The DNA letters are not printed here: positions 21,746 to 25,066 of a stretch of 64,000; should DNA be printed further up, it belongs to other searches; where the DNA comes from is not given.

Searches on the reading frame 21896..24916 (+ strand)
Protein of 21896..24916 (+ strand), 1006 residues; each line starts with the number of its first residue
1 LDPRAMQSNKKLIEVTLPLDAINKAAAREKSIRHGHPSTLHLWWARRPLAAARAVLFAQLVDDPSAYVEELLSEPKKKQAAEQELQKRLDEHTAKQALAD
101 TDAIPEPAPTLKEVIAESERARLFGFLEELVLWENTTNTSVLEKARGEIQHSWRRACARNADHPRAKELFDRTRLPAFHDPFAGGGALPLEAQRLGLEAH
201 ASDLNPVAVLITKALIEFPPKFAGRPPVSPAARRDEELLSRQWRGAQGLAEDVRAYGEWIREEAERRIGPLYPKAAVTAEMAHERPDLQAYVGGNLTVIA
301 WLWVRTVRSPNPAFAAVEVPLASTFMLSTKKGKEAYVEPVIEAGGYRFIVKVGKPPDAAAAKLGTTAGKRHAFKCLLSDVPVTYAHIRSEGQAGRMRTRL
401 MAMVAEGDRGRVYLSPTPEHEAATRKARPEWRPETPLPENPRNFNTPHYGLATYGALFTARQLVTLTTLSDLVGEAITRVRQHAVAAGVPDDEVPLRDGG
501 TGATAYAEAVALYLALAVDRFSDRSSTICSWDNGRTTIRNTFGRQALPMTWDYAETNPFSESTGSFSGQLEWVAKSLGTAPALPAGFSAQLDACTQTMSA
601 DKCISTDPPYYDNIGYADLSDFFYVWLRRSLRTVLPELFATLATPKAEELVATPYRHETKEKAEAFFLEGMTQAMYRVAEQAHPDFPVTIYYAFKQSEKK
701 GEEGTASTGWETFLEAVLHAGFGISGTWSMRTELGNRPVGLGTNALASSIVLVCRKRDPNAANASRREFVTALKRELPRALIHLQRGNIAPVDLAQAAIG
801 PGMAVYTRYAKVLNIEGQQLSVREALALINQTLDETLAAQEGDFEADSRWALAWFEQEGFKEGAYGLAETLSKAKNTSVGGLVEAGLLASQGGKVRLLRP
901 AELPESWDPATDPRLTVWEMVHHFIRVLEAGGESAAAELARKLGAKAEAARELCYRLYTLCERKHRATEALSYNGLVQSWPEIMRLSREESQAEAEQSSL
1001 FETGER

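Call 30: search_protein_families(library=pfam, proteins=[window:21896-24916:+], max_evalue=0.01)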
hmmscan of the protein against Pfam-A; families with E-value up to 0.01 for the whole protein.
window:21896-24916:+ (1006 aa): 2 families
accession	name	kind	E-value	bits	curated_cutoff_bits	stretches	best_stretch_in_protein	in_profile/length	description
PF06634.17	DUF1156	-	7.4e-28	96.9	24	1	17-82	2-68/73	Protein of unknown function (DUF1156)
PF02086.21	MethyltransfD12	-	0.00036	20.8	22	1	168-217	14-63/253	D12 class N6 adenine-specific DNA methyltransferase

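Call 74: search_protein_families(library=padloc, proteins=[window:21896-24916:+], max_evalue=0.001)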
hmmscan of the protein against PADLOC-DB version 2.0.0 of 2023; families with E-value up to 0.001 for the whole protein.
window:21896-24916:+ (1006 aa): 8 families
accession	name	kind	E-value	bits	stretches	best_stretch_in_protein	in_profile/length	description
PDLC00660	HmaB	-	0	1511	2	116-1000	80-965/967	DNA-adenine methylase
PDLC00661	HmaB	-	0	1415.2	2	115-998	78-969/973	DNA-adenine methylase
PDLC03352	MTase_II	-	3e-30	102.8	2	435-634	396-599/1023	Type II methyltransferase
PDLC03233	MTase_II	-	1.2e-28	98.1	2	433-816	340-704/731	Type II methyltransferase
PDLC02189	DUF1156_MTase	-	3.3e-22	76.5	2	3-214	5-203/944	-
PDLC03314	MTase_II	-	6e-13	45.8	2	513-759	462-681/944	Type II methyltransferase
PDLC03322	MTase_II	-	7e-05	19.9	1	178-214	68-104/446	Type II methyltransferase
PDLC03345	MTase_II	-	0.00081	15.8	0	176-217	50-91/581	Type II methyltransferase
